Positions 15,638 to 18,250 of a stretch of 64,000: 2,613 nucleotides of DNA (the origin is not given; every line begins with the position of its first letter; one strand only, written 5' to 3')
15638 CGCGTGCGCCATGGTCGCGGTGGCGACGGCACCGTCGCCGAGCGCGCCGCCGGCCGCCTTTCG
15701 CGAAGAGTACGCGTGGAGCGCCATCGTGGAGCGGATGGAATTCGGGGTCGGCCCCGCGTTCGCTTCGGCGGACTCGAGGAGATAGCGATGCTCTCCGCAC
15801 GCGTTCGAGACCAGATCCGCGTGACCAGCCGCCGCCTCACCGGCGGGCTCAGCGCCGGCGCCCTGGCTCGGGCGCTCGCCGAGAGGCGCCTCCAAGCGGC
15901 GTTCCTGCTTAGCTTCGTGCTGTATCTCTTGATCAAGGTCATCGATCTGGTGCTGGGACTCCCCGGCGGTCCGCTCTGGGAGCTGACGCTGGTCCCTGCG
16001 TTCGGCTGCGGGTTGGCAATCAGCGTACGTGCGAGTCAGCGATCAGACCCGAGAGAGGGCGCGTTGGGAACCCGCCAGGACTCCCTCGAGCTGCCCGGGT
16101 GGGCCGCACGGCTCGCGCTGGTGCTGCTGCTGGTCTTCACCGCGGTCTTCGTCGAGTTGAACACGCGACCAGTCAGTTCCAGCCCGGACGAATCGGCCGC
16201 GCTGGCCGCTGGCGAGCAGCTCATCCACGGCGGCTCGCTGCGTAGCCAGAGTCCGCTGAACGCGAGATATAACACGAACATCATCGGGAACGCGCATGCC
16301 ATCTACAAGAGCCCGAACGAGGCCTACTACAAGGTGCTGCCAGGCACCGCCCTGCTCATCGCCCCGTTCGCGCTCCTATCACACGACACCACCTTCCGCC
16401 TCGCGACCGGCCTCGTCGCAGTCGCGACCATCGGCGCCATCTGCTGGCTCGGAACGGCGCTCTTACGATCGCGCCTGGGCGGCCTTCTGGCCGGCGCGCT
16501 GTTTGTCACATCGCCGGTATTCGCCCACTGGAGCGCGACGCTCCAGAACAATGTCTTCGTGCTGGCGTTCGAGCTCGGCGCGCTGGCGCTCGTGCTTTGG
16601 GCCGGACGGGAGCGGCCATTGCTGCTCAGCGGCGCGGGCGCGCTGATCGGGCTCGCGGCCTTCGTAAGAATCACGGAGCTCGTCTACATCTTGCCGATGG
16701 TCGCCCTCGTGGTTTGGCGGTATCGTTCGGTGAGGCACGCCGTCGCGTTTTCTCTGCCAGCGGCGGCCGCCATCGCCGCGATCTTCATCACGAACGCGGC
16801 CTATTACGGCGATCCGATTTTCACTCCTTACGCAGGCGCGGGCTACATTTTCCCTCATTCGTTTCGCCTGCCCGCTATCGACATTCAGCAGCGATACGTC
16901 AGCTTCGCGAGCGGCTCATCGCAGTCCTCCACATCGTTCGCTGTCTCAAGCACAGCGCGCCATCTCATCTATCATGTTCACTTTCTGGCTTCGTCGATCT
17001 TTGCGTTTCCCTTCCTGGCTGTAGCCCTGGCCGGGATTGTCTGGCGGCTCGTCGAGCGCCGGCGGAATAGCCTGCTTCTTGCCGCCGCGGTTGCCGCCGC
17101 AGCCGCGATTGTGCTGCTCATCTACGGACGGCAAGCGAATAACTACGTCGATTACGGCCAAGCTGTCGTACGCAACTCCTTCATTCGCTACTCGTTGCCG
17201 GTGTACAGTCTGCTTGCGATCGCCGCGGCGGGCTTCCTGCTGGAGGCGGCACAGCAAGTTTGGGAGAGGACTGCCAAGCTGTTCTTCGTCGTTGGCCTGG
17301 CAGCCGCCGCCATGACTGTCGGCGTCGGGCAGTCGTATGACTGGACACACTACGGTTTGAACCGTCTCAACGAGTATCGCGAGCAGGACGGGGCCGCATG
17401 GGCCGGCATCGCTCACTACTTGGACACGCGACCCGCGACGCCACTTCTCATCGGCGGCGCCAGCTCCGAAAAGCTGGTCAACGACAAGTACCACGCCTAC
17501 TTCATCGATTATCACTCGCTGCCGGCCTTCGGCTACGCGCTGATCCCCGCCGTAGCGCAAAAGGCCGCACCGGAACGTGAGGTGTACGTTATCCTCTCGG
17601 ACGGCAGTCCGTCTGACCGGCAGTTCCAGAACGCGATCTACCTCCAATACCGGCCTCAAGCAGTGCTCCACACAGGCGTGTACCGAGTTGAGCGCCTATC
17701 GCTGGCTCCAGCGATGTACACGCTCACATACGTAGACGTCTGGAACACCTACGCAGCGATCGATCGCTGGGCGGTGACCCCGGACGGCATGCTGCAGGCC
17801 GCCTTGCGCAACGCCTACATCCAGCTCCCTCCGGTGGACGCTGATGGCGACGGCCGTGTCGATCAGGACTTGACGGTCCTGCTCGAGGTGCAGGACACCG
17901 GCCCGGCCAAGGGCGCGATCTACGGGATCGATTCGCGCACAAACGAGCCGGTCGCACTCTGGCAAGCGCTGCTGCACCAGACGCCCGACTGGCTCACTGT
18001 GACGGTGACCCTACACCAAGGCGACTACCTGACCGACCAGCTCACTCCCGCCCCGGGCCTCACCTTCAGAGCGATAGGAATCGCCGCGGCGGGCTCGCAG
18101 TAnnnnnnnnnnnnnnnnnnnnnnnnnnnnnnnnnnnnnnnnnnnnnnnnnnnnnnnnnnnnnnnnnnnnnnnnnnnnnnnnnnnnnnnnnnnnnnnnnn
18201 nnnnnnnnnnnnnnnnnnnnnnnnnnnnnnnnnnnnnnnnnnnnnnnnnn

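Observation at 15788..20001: Tandem paralogous GT-C candidates sharing a [D/E]-E-S-x-I-(I)-N-G loop-1 motif that recurs in the 935-aa protein at 919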

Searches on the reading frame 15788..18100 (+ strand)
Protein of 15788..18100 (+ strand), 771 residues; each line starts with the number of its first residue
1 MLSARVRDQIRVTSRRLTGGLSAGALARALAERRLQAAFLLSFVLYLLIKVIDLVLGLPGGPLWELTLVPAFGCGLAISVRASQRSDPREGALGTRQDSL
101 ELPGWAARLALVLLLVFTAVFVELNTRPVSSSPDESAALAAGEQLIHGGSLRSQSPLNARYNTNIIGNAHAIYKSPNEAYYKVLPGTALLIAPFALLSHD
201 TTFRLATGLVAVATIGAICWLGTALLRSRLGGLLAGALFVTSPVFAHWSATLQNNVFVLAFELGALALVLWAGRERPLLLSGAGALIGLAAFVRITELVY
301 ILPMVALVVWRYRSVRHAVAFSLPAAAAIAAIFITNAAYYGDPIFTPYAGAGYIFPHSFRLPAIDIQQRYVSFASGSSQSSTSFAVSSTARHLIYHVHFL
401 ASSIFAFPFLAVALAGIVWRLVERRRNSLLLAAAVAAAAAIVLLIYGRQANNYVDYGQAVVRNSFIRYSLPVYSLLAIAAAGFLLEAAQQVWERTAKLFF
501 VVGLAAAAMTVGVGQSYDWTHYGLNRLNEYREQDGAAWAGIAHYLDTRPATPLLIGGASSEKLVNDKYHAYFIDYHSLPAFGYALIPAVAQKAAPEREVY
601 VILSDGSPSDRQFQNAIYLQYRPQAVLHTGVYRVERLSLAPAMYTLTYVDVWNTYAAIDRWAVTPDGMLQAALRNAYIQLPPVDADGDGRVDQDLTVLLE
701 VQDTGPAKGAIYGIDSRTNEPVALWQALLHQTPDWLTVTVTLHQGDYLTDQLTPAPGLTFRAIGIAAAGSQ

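Call 7: search_protein_families(library=pfam, proteins=[window:15788-18100:+], max_evalue=1)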
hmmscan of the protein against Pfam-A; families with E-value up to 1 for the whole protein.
window:15788-18100:+ (771 aa): 2 families
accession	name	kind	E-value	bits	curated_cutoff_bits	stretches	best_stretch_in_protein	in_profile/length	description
PF09594.16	GT87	-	4.1e-08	33.7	25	1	185-445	5-235/237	Glycosyltransferase family 87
PF13231.12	PMT_2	-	3.1e-05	24.7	26.1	1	185-336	4-157/160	Dolichyl-phosphate-mannose-protein mannosyltransferase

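Call 9: search_protein_families(library=ncbifam, proteins=[window:15788-18100:+], max_evalue=1)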
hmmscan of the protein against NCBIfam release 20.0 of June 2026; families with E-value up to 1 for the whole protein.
window:15788-18100:+ (771 aa): 0 families

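Call 14: search_solved_structures(query=window:15788-18100:+, max_evalue=10)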
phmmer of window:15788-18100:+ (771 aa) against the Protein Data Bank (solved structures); distinct sequences matched with E-value up to 10: 10.
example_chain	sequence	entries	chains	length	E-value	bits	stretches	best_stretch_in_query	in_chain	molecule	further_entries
1f2t_B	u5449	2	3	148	0.013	17.2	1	240-309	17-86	RAD50 ABC-ATPASE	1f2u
1ii8_B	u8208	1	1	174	0.018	16.7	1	240-309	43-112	Rad50 ABC-ATPase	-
3qkr_B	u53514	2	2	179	0.019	16.6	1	240-309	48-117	DNA double-strand break repair rad50 ATPase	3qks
1us8_B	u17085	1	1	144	0.026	16.2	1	240-309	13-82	DNA DOUBLE-STRAND BREAK REPAIR RAD50 ATPASE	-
3qkt_A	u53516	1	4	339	0.062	14.9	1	240-309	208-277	DNA double-strand break repair rad50 ATPase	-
3qku_A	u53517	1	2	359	0.068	14.8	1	240-309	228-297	DNA double-strand break repair rad50 ATPase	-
4nck_A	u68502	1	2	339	0.068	14.8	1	240-309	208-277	DNA double-strand break repair Rad50 ATPase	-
4nch_A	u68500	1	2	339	0.12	13.9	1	240-309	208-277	DNA double-strand break repair Rad50 ATPase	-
6evs_A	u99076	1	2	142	0.21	13.1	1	519-588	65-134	N-deoxyribosyltransferase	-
4nci_A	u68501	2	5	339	0.24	13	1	240-309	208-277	DNA double-strand break repair Rad50 ATPase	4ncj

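Call 40: find_homologous_proteins(query=window:15788-18100:+, max_evalue=0.001)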
Query window:15788-18100:+ (771 aa): 2 proteins with E <= 0.001 among 8000 candidates.
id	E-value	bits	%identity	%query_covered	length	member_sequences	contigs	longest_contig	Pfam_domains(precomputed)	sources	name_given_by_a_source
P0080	0.0e+0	1687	100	100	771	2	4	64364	PF09594.17,PF13231.13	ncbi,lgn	-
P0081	2.5e-278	944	60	100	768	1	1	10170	PF13231.13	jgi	jgi:hypothetical protein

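Call 75: find_encoding_contigs(protein=P0081, flank=10000, max_places=2)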
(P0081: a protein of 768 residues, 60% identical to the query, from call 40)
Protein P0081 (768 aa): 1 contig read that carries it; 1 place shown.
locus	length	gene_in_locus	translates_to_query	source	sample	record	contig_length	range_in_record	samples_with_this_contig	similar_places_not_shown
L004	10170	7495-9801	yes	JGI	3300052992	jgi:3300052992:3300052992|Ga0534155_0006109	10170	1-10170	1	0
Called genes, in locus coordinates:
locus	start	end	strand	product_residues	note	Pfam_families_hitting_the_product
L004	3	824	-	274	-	?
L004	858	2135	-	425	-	PF02826:2-Hacid_dh_C (faint), PF03721:UDPG_MGDP_dh_N, PF00984:UDPG_MGDP_dh, PF03720:UDPG_MGDP_dh_C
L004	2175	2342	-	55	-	-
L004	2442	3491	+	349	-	PF00535:Glycos_transf_2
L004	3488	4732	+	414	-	PF13439:Glyco_transf_4, PF13579:Glyco_trans_4_4 (weak), PF00534:Glycos_transf_1, PF13692:Glyco_trans_1_4, PF13524:Glyco_trans_1_2 (weak)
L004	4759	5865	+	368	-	PF13439:Glyco_transf_4, PF13579:Glyco_trans_4_4, PF00534:Glycos_transf_1 (weak), PF13692:Glyco_trans_1_4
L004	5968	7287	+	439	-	PF02366:PMT (weak), PF13231:PMT_2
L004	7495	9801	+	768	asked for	PF13231:PMT_2 (weak)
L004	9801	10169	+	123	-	?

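Call 76: find_encoding_contigs(protein=P0080, flank=3000, max_places=4)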
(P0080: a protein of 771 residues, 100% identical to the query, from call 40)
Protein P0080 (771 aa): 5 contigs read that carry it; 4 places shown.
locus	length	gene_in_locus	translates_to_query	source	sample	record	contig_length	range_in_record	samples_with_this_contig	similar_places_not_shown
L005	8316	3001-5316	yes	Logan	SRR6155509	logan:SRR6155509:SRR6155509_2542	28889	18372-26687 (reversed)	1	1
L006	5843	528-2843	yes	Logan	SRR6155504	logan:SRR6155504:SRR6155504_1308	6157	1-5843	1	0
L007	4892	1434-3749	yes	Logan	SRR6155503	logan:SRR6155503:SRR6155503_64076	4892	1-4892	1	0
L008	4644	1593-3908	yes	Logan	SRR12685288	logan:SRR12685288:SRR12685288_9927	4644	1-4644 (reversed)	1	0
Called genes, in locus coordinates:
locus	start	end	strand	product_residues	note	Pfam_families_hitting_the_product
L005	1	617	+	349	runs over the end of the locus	PF00535:Glycos_transf_2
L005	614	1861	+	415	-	PF13439:Glyco_transf_4, PF13579:Glyco_trans_4_4, PF00534:Glycos_transf_1, PF13692:Glyco_trans_1_4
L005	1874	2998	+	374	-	PF13439:Glyco_transf_4, PF13579:Glyco_trans_4_4, PF00534:Glycos_transf_1 (weak), PF13692:Glyco_trans_1_4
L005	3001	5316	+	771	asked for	PF09594:GT87, PF13231:PMT_2 (weak)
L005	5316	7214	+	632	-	PF13231:PMT_2 (weak)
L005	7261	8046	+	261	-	PF01209:Ubie_methyltran, PF02353:CMAS, PF03141:Methyltransf_29 (weak), PF13489:Methyltransf_23, PF13847:Methyltransf_31, PF08241:Methyltransf_11, PF08242:Methyltransf_12, PF13649:Methyltransf_25, +1 more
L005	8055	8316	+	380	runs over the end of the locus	PF13439:Glyco_transf_4, PF13477:Glyco_trans_4_2 (faint), PF13579:Glyco_trans_4_4, PF00534:Glycos_transf_1, PF13692:Glyco_trans_1_4, PF13524:Glyco_trans_1_2 (weak), PF20706:GT4-conflict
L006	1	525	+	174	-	?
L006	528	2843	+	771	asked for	PF09594:GT87, PF13231:PMT_2 (weak)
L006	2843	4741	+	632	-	PF13231:PMT_2 (weak)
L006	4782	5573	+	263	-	PF01209:Ubie_methyltran, PF02353:CMAS, PF03141:Methyltransf_29 (weak), PF13489:Methyltransf_23, PF13847:Methyltransf_31, PF08241:Methyltransf_11, PF08242:Methyltransf_12, PF13649:Methyltransf_25, +1 more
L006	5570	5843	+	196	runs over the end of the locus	?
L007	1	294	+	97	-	?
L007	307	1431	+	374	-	PF13439:Glyco_transf_4, PF13579:Glyco_trans_4_4, PF00534:Glycos_transf_1 (weak), PF13692:Glyco_trans_1_4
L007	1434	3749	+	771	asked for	PF09594:GT87, PF13231:PMT_2 (weak)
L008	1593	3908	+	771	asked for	PF09594:GT87, PF13231:PMT_2 (weak)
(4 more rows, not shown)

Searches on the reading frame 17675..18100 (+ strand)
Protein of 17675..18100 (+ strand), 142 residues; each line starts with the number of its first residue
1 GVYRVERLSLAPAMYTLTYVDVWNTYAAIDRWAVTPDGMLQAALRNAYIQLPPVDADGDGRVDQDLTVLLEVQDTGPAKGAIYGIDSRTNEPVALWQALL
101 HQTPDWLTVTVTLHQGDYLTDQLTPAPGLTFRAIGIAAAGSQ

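Call 66: predict_structure(alignment_id=A5)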
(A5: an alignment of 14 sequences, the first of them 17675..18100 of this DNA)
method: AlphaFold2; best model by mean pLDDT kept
length: 142 residues; sequences in the alignment: 14
mean_pLDDT: 80.9   pTM: 0.75
mean pLDDT of the five models: 80.9, 68.6, 64.9, 64.8, 64.7
residues with pLDDT >= 90: 83; 70-90: 28; 50-70: 5; < 50: 26
segments of 3 or more residues with pLDDT < 50: 1-26
pLDDT, mean of each block of 10 residues (from residue 1): 32 35 51 86 90 92 92 95 97 97 96 96 95 82 62
secondary structure, 60 per line:
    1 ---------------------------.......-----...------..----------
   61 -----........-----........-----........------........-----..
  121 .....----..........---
elements in order: H28-31 E32-34 E40-42 E66-73 E79-86 E92-99 E106-113 E119-125 E130-139

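Call 68: fold_search(model_id=the predicted structure, library=pdb)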
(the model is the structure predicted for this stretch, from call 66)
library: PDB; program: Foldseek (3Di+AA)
matches with E <= 10: 1545; with E <= 0.001: 0
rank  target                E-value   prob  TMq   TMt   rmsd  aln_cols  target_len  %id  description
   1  1gui_A                2.8e-03  1.00  0.41  0.38   5.4       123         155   13  CBM4 structure and function (released 2002-09-26)
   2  1w8z_B                2.9e-03  1.00  0.39  0.40   5.3       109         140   10  CBM29-2 mutant K85A: Probing the Mechanism of Ligand Recognition by Family 29 Carbohydrate Binding Modules (released 2005-03-22)
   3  2y64_A                4.0e-03  1.00  0.42  0.37   5.5       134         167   12  Xylopentaose binding mutated (X-2 L110F) CBM4-2 Carbohydrate Binding Module from a Thermostable Rhodothermus marinus X (released 2012-03-07)
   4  1w8t_A                4.5e-03  1.00  0.40  0.40   5.2       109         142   11  CBM29-2 mutant K74A complexed with cellulohexaose: Probing the Mechanism of Ligand Recognition by Family 29 Carbohydra (released 2005-03-22)
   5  1w90_B                4.8e-03  1.00  0.39  0.39   5.3       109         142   10  CBM29-2 mutant D114A: Probing the Mechanism of Ligand Recognition by Family 29 Carbohydrate Binding Modules (released 2005-03-18)
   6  1w8w_B                4.8e-03  1.00  0.39  0.39   5.3       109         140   11  CBM29-2 mutant Y46A: Probing the Mechanism of Ligand Recognition by Family 29 Carbohydrate Binding Modules (released 2005-03-22)
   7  1w9f_B                5.3e-03  1.00  0.39  0.40   5.3       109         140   10  CBM29-2 mutant R112A: Probing the Mechanism of Ligand Recognition by Family 29 Carbohydrate Binding Modules (released 2005-03-22)
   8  1gwk_A                5.6e-03  1.00  0.39  0.40   5.3       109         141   10  Carbohydrate binding module family29 (released 2003-03-20)
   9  1w9f_A                5.9e-03  0.98  0.32  0.32   8.0       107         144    7  CBM29-2 mutant R112A: Probing the Mechanism of Ligand Recognition by Family 29 Carbohydrate Binding Modules (released 2005-03-22)
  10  1oh3_A                6.2e-03  1.00  0.39  0.39   5.3       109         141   10  E78R mutant of a carbohydrate binding module family 29 (released 2004-05-27)
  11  1w90_A                6.2e-03  1.00  0.39  0.37   5.3       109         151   10  CBM29-2 mutant D114A: Probing the Mechanism of Ligand Recognition by Family 29 Carbohydrate Binding Modules (released 2005-03-18)
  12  5l73_B                6.6e-03  1.00  0.53  0.44   5.3       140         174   16  MAM domain of human neuropilin-1 (released 2016-10-26)
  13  5l73_A                6.9e-03  1.00  0.50  0.42   4.5       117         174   17  MAM domain of human neuropilin-1 (released 2016-10-26)
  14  7qx5                  6.9e-03  1.00  0.44  0.13   5.1       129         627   11  mosquitocidal Cry11Aa-Y449F determined at pH 7 from naturally-occurring nanocrystals by Serial femtosecond crystallograp (released 2022-07-27)
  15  4bj0_A                7.7e-03  1.00  0.44  0.39   4.9       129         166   13  Xyloglucan binding module (CBM4-2 X2-L110F) in complex with branched xyloses (released 2014-04-23)
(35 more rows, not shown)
